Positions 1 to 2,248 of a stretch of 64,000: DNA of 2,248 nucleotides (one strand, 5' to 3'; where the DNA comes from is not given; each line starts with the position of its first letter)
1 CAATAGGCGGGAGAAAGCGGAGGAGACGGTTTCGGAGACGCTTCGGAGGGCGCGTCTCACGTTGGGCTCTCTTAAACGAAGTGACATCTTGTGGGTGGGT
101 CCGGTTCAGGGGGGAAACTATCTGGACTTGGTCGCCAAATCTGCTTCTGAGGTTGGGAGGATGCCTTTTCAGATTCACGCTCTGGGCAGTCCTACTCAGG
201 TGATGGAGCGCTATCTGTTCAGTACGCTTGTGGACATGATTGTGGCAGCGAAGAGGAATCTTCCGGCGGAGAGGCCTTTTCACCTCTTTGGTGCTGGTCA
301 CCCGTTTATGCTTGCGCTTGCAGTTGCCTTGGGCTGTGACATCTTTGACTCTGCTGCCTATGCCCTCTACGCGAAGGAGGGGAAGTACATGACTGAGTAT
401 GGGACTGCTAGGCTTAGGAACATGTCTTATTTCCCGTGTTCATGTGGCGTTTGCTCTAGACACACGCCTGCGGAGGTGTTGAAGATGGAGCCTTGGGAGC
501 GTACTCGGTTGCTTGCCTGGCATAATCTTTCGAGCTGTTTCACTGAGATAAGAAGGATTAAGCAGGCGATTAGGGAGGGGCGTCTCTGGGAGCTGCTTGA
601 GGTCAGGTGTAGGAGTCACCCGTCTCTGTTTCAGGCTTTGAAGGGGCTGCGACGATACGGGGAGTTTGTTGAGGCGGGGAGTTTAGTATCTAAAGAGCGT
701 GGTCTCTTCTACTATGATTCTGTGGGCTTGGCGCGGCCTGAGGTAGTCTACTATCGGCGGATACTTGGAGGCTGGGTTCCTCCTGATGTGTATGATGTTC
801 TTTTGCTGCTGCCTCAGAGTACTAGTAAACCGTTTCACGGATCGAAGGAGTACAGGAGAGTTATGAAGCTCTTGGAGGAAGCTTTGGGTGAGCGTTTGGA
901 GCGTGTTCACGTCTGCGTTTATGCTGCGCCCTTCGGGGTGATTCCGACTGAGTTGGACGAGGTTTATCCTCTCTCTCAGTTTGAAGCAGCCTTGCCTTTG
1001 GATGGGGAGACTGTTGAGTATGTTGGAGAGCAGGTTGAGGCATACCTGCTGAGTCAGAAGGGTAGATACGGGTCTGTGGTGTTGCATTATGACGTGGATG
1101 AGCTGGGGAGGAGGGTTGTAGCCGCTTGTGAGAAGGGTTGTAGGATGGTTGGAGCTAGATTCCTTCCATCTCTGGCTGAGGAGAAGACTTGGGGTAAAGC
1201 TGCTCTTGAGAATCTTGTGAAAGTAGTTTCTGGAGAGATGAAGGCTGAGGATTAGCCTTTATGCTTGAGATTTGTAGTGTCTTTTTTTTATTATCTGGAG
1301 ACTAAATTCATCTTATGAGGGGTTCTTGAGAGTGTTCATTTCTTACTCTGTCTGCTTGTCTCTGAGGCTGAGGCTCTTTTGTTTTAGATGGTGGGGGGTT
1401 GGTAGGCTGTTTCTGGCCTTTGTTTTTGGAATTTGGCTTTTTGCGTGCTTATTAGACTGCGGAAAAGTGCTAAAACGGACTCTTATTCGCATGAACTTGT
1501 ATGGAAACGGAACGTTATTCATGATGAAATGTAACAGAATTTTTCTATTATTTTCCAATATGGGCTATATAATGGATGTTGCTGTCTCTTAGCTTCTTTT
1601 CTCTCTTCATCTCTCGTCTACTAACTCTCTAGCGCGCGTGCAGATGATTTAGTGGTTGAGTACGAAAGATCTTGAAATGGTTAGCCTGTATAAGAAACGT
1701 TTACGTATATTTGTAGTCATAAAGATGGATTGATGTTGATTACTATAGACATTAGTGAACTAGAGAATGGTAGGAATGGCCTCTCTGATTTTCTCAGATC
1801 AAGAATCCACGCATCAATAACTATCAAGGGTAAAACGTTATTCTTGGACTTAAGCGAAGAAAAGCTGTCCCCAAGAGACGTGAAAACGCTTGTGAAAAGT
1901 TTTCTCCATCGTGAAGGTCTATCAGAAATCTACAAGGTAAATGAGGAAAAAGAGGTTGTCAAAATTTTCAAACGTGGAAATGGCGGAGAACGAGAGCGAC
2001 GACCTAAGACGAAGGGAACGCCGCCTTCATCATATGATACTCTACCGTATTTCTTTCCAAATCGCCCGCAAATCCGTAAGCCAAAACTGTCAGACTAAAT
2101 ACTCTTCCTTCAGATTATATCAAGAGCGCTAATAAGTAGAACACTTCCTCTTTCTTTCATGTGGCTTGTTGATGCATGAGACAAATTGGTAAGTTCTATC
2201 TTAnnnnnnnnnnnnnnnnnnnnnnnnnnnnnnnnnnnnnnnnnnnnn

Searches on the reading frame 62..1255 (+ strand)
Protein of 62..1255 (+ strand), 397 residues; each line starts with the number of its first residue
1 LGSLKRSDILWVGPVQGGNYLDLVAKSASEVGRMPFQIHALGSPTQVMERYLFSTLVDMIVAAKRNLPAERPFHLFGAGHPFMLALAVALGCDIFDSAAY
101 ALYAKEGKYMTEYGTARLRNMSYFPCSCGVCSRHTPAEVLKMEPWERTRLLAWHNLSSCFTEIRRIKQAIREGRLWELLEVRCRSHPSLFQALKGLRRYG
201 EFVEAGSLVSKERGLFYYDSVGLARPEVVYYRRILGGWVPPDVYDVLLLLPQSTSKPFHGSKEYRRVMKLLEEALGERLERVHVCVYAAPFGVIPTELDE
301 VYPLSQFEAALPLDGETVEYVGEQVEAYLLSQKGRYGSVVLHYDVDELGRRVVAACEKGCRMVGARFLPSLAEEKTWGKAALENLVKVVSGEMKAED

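Call 3: search_protein_families(library=ncbifam, proteins=[window:62-1255:+], max_evalue=0.1)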
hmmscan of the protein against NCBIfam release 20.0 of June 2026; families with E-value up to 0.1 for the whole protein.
window:62-1255:+ (397 aa): 5 families
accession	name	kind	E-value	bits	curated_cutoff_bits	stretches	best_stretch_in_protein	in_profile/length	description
TIGR00432.2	arcsn_tRNA_tgt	equivalog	5.1e-103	344.8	350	1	6-309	154-439/441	tRNA guanosine(15) transglycosylase TgtA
NF040592.1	tRNA_mod_ArcS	equivalog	5.2e-46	157.4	440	1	55-394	113-435/575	archaeosine synthase subunit alpha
TIGR00449.1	tgt_general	superfamily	7.5e-41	140.2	47.6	1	10-188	178-364/367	tRNA-guanine transglycosylase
NF053620.1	ArchsnAlpArcSThp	equivalog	4.6e-16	58.3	600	2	220-308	215-301/515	archaeosine synthase subunit alpha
TIGR00430.1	Q_tRNA_tgt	equivalog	6.5e-15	55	306.75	1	13-178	182-355/368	tRNA guanosine(34) transglycosylase Tgt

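Call 4: search_protein_families(library=pfam, proteins=[window:62-1255:+], max_evalue=0.1)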
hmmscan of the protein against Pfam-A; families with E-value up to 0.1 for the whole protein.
window:62-1255:+ (397 aa): 2 families
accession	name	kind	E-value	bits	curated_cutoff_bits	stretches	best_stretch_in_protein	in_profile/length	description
PF01702.25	TGT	-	4.2e-49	167.9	26.3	1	8-187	169-356/357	Queuine tRNA-ribosyltransferase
PF17884.7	DUF5591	-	5.9e-14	52.6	26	1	230-386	4-147/150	Domain of unknown function (DUF5591)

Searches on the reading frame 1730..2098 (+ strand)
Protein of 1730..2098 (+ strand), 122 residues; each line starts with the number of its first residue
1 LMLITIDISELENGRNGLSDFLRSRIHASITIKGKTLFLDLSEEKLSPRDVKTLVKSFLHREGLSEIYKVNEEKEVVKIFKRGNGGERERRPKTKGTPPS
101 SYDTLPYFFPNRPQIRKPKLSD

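Call 3: search_protein_families(library=ncbifam, proteins=[window:1730-2098:+], max_evalue=0.1)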
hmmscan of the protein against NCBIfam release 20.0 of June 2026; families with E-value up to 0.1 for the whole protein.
window:1730-2098:+ (122 aa): 1 family
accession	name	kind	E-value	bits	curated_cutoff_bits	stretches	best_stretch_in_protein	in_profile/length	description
NF058626.1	GFO_1090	equivalog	0.063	12.9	150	1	43-82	76-115/177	GFO_1090 family protein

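Call 4: search_protein_families(library=pfam, proteins=[window:1730-2098:+], max_evalue=0.1)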
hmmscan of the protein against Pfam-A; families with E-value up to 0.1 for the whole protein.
window:1730-2098:+ (122 aa): 1 family
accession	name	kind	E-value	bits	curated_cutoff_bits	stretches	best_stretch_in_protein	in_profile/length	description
PF14060.11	DUF4252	-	0.065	13.8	23.9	1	47-86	51-92/125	Domain of unknown function (DUF4252)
